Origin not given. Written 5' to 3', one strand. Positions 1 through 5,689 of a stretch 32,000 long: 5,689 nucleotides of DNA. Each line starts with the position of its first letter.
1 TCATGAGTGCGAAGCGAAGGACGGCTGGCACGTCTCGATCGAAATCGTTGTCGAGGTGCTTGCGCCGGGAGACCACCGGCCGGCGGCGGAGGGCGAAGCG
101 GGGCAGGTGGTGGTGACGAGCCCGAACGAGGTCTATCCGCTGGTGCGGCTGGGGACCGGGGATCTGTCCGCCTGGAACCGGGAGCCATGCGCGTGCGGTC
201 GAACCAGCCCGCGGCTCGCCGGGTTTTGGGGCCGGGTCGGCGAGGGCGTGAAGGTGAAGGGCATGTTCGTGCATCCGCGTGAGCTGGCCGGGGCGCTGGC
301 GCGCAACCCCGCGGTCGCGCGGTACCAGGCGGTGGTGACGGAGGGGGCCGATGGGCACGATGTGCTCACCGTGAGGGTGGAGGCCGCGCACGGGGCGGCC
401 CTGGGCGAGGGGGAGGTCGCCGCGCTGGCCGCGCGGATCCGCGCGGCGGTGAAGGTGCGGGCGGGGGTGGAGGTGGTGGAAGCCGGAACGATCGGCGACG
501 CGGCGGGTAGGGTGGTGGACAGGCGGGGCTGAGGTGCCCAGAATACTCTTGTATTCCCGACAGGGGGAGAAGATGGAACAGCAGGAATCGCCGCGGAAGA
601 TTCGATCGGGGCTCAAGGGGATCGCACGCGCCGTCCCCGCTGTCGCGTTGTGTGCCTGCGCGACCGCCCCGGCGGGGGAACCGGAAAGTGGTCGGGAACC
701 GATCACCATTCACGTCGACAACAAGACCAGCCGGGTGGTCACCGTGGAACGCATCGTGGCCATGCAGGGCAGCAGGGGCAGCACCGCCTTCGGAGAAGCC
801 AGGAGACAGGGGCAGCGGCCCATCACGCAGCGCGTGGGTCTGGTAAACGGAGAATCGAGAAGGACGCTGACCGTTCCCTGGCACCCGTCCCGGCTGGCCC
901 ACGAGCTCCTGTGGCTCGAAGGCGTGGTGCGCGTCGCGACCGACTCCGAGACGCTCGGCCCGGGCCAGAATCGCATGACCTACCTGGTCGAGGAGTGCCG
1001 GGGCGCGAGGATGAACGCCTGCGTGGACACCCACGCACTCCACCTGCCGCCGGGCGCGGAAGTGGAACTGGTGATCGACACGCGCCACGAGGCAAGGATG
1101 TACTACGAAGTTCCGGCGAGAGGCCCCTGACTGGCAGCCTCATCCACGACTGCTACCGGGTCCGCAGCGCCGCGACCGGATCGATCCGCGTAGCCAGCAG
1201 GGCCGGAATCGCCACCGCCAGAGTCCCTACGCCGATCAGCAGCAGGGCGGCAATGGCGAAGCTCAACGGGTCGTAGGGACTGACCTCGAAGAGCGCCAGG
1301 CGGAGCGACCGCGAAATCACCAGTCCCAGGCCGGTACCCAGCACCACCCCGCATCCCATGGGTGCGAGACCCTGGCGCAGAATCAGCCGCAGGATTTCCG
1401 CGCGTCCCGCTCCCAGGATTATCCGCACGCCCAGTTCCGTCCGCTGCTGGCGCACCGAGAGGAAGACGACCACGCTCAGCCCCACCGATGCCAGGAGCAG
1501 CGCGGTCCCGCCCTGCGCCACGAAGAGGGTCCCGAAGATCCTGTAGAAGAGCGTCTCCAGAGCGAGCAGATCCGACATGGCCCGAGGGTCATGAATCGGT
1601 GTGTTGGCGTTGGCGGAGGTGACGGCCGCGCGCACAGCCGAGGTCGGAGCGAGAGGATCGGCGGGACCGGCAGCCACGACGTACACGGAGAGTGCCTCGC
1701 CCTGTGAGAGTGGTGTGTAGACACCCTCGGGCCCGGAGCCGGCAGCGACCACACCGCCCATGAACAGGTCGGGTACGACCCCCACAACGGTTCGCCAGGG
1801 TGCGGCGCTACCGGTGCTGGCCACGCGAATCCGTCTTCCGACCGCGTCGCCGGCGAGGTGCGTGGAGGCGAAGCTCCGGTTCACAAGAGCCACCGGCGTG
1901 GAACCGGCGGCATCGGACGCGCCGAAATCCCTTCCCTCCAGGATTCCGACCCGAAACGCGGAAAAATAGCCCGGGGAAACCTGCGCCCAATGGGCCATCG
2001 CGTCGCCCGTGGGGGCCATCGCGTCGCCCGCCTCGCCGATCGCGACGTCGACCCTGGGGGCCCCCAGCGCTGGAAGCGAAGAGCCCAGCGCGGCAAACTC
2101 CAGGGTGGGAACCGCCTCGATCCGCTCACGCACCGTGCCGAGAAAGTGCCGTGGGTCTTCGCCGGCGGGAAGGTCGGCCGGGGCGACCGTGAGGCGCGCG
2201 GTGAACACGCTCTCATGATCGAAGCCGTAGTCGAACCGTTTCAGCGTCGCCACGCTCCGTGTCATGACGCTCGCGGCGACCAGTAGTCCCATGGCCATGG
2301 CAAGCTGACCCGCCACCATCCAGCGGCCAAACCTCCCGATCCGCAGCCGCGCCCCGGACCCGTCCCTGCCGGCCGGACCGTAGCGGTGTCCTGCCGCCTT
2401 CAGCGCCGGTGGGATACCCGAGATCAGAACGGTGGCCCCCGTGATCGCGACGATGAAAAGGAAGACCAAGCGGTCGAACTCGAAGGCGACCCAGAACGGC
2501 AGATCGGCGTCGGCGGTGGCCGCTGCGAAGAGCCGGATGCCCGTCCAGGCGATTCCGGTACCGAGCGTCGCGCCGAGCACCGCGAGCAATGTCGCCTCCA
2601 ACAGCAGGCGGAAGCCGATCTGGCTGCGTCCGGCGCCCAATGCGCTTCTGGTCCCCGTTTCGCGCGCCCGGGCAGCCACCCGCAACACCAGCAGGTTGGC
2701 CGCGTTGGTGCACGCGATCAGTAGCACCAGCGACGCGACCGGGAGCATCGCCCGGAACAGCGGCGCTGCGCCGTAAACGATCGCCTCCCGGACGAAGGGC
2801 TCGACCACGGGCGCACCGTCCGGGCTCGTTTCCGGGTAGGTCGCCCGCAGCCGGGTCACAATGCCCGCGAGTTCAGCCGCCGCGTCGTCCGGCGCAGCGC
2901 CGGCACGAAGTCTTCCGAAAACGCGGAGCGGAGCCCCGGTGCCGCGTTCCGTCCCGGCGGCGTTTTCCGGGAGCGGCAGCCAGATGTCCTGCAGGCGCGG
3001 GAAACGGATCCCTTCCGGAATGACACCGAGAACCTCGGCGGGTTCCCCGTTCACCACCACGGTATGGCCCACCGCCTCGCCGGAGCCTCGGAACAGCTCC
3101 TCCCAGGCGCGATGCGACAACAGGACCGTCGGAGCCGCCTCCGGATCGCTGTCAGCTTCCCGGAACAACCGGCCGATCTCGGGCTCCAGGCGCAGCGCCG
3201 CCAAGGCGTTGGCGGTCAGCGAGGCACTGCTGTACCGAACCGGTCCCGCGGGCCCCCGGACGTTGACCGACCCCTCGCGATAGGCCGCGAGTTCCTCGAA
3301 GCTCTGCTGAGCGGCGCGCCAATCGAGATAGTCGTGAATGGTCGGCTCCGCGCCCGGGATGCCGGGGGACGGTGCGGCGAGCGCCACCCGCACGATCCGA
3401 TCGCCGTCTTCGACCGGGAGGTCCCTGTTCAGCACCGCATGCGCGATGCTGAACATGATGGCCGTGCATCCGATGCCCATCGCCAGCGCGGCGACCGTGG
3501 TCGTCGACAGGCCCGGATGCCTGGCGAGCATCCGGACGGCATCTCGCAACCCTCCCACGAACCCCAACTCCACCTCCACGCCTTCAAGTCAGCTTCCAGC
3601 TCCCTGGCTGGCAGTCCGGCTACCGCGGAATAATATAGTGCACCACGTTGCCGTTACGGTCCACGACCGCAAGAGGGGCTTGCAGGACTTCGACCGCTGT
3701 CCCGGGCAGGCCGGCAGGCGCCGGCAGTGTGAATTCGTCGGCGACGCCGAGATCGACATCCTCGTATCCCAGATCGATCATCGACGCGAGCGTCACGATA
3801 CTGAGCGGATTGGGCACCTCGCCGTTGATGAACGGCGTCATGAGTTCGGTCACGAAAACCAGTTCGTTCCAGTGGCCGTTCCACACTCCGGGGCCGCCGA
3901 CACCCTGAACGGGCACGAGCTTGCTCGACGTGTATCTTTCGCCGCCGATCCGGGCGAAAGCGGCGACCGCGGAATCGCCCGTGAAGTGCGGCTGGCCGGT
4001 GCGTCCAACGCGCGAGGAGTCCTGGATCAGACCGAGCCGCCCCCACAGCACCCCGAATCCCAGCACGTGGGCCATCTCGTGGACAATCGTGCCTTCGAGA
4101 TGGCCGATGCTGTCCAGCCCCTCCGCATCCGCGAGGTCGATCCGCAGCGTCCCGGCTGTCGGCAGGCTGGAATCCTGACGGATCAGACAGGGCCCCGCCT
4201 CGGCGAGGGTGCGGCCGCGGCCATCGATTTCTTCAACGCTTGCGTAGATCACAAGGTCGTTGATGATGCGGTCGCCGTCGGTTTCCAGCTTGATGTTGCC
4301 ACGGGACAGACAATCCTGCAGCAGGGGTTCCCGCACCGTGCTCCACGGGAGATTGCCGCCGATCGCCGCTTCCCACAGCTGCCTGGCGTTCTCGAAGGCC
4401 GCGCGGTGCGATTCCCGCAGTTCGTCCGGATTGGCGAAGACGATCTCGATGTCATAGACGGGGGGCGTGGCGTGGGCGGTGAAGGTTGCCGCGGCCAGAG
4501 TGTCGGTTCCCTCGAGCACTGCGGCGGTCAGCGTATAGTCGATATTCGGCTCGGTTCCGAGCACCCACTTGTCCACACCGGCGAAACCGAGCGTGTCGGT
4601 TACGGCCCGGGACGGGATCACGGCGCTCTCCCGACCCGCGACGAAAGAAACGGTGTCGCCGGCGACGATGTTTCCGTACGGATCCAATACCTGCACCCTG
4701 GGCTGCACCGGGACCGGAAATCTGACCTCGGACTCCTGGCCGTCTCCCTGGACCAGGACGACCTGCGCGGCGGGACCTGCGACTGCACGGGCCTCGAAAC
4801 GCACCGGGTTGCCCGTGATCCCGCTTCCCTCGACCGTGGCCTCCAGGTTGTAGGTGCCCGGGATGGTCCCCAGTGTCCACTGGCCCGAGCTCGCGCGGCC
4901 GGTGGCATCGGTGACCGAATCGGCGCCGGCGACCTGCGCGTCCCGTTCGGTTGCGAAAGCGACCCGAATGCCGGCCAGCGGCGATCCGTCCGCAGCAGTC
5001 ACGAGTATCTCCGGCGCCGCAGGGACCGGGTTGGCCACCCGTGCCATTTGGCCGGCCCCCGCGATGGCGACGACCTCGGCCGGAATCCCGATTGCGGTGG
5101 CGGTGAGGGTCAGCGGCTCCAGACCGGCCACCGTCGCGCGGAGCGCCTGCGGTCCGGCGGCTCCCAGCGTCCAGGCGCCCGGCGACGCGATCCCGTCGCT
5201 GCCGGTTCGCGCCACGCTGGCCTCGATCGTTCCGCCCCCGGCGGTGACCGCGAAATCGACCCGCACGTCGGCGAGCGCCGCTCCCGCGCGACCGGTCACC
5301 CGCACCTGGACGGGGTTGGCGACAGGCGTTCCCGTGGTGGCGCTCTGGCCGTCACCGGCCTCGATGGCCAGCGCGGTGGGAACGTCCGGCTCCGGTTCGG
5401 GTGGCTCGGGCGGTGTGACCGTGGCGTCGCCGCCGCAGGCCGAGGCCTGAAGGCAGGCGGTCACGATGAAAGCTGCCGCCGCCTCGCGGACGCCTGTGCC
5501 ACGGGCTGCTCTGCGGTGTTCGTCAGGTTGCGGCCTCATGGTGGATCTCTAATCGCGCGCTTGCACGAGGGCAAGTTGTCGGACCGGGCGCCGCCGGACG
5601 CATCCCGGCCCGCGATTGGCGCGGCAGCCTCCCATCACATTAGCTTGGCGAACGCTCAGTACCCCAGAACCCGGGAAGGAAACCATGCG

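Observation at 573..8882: Two paralogous small Cys-pair exported proteins of an unrecognised family bracket a 7.3-kb protease/permease block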

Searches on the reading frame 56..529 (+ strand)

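Call 31: search_protein_families(library=pfam, proteins=[window:56-529:+], max_evalue=1)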
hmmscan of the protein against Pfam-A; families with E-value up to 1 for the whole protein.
window:56-529:+ (158 aa): 1 family
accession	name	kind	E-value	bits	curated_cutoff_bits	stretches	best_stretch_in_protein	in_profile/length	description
PF14535.12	AMP-binding_C_2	-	5.4e-07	30.2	25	1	69-157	1-96/96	AMP-binding enzyme C-terminal domain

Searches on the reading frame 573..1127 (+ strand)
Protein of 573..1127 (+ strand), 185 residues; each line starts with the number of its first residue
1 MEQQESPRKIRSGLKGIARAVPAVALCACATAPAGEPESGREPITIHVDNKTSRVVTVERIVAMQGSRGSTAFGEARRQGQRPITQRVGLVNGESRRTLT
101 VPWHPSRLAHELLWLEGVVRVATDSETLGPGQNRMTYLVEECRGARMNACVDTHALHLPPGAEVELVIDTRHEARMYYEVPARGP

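Call 4: search_protein_families(library=pfam, proteins=[window:573-1127:+], max_evalue=0.01)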
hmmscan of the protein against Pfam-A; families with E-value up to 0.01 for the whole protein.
window:573-1127:+ (185 aa): 0 families

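Call 5: search_protein_families(library=ncbifam, proteins=[window:573-1127:+], max_evalue=0.01)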
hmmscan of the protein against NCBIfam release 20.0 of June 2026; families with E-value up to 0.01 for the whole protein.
window:573-1127:+ (185 aa): 0 families

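Call 34: list_cluster_members(proteins=[window:573-1127:+, window:8415-8879:+])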
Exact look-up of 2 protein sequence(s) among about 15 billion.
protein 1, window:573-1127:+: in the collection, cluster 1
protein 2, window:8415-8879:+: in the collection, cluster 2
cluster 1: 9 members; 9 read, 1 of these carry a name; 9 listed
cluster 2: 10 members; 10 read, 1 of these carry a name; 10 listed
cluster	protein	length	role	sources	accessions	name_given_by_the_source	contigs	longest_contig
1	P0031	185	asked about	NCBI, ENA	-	-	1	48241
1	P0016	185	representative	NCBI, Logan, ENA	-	-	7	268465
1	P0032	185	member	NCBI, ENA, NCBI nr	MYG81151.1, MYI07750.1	MAG: hypothetical protein F4187_05000 [Gemmatimonadetes bacterium] | hypothetical protein [Gemmatimonadota bacterium]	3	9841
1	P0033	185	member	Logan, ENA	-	-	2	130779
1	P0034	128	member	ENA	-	-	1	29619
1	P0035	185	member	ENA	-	-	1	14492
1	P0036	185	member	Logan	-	-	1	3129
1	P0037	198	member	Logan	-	-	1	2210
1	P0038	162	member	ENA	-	-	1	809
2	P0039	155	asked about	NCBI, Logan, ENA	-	-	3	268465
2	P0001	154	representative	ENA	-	-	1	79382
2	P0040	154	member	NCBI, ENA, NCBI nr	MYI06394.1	MAG: hypothetical protein F4059_03475 [Gemmatimonadetes bacterium] | hypothetical protein [Gemmatimonadota bacterium]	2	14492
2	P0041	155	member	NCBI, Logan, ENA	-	-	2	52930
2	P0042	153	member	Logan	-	-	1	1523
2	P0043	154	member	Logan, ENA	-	-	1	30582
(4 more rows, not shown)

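Call 51: predict_structure(alignment_id=A4)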
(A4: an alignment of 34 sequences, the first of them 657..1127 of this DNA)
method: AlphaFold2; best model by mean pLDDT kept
length: 157 residues; sequences in the alignment: 34
mean_pLDDT: 78.2   pTM: 0.72
mean pLDDT of the five models: 78.2, 77.1, 76.8, 73.8, 70.8
residues with pLDDT >= 90: 63; 70-90: 46; 50-70: 30; < 50: 18
segments of 3 or more residues with pLDDT < 50: 1-9, 41-49
pLDDT, mean of each block of 10 residues (from residue 1): 43 87 93 76 47 78 96 90 84 65 64 81 90 94 91 71
secondary structure, 60 per line:
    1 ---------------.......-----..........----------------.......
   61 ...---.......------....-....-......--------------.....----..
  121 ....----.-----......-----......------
elements in order: E16-22 E28-37 E54-63 E67-73 E85-88 H90-95 E110-114 E122-124 E135-140 E146-151

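Call 53: fold_search(model_id=the predicted structure, library=pdb)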
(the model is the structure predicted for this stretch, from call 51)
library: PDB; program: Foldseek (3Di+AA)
matches with E <= 10: 445; with E <= 0.001: 0
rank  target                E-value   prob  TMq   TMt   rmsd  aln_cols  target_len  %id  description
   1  2mca_MODEL_1_A        2.1e-02  0.80  0.29  0.38  10.5       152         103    9  NMR structure of the protein YP_002937094.1 from Eubacterium rectale (released 2013-09-04)
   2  8jkv_A                2.5e-02  0.99  0.38  0.13   6.7       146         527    8  membrane proteins (released 2024-05-22)
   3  5dhl_A                3.1e-02  0.47  0.25  0.11  10.7       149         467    7  Crystal structure of Toxin, mutant N197W (released 2016-11-09)
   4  3hvn                  3.5e-02  0.60  0.26  0.11  11.3       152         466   10  Crystal structure of cytotoxin protein suilysin from Streptococcus suis (released 2010-03-02)
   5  8vkj_B                3.9e-02  0.99  0.40  0.13   6.7       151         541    9  Cryo-EM structure of human HGSNAT bound with Acetyl-CoA (released 2024-06-26)
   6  1pfo                  4.1e-02  0.72  0.29  0.12  10.9       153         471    8  PERFRINGOLYSIN O (released 1998-08-05)
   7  9eqj_F                4.3e-02  0.90  0.32  0.34   9.9       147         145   12  Crystal structure of pVHL:EloB:EloC in complex with MP-1-39 (released 2024-08-28)
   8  8zv8_C                4.9e-02  0.85  0.30  0.36  10.0       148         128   12  Crystal structure of VHL-EloB-EloC in complex with a fragment compound 7HC_2 (D7) (released 2024-12-18)
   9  8vly_B                5.1e-02  0.98  0.41  0.15   6.5       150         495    9  Cryo-EM structure of human HGSNAT in transition state (released 2024-06-26)
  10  4ajy_V                5.1e-02  0.89  0.32  0.34   9.9       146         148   12  von Hippel-Lindau protein-ElonginB-ElonginC complex, bound to Hif1- alpha peptide (released 2012-11-14)
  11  8bb3_L                5.1e-02  0.85  0.31  0.32  10.3       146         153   12  Structure of human WDR5 and pVHL:ElonginC:ElonginB bound to PROTAC with PEG linker (conformation #1) (released 2022-11-09)
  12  8zvj_L                5.4e-02  0.80  0.29  0.33  10.6       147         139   12  Crystal structure of VHL-EloB-EloC in complex with a fragment compound 7HC_1(DE22) (released 2024-12-18)
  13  5t35_D                5.4e-02  0.75  0.29  0.31  11.1       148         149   12  The PROTAC MZ1 in complex with the second bromodomain of Brd4 and pVHL:ElonginC:ElonginB (released 2017-03-08)
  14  1m3i_A                5.4e-02  0.63  0.29  0.12  10.8       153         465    8  Perfringolysin O, new crystal form (released 2004-02-03)
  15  5t35_H                5.8e-02  0.75  0.29  0.31  11.1       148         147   12  The PROTAC MZ1 in complex with the second bromodomain of Brd4 and pVHL:ElonginC:ElonginB (released 2017-03-08)
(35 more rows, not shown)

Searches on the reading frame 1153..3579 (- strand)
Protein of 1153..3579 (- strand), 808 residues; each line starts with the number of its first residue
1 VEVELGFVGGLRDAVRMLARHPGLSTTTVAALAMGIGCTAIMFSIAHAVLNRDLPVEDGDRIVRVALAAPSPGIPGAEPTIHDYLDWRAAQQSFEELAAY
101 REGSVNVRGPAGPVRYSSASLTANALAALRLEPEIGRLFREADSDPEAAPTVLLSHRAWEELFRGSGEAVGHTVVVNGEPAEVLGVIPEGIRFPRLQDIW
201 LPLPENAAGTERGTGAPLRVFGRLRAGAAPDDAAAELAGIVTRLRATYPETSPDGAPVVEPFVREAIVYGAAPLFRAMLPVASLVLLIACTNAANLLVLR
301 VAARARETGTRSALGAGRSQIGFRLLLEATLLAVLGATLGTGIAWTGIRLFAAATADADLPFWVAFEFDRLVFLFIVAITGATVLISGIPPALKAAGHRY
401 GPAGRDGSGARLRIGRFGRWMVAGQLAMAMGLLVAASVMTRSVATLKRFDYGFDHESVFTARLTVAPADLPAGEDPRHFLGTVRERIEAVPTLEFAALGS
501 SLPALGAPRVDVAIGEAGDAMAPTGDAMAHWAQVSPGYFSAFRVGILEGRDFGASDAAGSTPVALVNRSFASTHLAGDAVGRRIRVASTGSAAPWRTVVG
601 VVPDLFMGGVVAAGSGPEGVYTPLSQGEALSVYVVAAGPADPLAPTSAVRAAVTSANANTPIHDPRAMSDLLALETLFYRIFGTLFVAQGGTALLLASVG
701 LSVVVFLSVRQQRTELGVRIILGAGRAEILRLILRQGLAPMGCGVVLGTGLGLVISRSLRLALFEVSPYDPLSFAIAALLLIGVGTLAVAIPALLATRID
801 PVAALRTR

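Call 4: search_protein_families(library=pfam, proteins=[window:1153-3579:-], max_evalue=0.01)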
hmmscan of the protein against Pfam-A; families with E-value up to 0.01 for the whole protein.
window:1153-3579:- (808 aa): 2 families
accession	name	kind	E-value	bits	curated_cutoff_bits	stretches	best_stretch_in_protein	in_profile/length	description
PF12704.14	MacB_PCD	-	2.5e-35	123.1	27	2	25-238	1-205/207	MacB-like periplasmic core domain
PF02687.27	FtsX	-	2.8e-21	76.2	25.5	2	692-801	6-120/120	FtsX-like permease C-terminal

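Call 5: search_protein_families(library=ncbifam, proteins=[window:1153-3579:-], max_evalue=0.01)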
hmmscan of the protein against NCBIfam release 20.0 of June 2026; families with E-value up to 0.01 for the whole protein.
window:1153-3579:- (808 aa): 3 families
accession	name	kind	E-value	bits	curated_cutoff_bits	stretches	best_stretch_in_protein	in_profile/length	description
TIGR03434.1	ADOP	subfamily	1.5e-190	635.2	622.3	1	11-807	5-802/803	ADOP family duplicated permease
NF007826.0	PRK10535.1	equivalog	9.8e-14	50.5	966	2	148-396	398-637/648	macrolide ABC transporter ATP-binding protein/permease MacB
NF038008.1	ABC_perm_DarB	equivalog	0.0085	14.1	700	0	281-463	279-457/777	darobactin export ABC transporter permease subunit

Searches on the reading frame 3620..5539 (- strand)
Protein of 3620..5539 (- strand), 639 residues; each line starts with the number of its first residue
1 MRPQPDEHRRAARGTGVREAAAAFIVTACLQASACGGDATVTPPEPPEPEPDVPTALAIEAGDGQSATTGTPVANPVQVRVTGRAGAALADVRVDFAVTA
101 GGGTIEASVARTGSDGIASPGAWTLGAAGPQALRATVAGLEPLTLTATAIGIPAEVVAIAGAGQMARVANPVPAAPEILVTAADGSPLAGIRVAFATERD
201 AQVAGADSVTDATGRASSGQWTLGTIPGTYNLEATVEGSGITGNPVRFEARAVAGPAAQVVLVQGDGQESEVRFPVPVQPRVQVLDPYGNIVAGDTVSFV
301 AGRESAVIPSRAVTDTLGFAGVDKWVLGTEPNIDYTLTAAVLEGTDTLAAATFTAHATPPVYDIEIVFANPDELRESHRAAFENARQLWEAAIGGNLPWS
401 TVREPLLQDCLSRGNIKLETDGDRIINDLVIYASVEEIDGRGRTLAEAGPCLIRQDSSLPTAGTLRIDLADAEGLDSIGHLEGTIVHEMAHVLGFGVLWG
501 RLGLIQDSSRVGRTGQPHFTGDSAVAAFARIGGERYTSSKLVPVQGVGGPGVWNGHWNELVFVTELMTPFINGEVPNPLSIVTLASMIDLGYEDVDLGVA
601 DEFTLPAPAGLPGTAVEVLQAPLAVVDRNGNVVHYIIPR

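Call 4: search_protein_families(library=pfam, proteins=[window:3620-5539:-], max_evalue=0.01)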
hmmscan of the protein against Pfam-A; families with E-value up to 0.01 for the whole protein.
window:3620-5539:- (639 aa): 2 families
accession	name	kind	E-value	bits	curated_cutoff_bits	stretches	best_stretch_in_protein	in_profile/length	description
PF02369.22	Big_1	-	1.5e-16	60.7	34.9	3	179-248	24-92/93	Bacterial Ig-like domain (group 1)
PF01457.22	Peptidase_M8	-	5.2e-09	35.8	21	1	427-601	165-333/529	Leishmanolysin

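Call 5: search_protein_families(library=ncbifam, proteins=[window:3620-5539:-], max_evalue=0.01)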
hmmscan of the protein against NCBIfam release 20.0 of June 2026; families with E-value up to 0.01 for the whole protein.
window:3620-5539:- (639 aa): 0 families
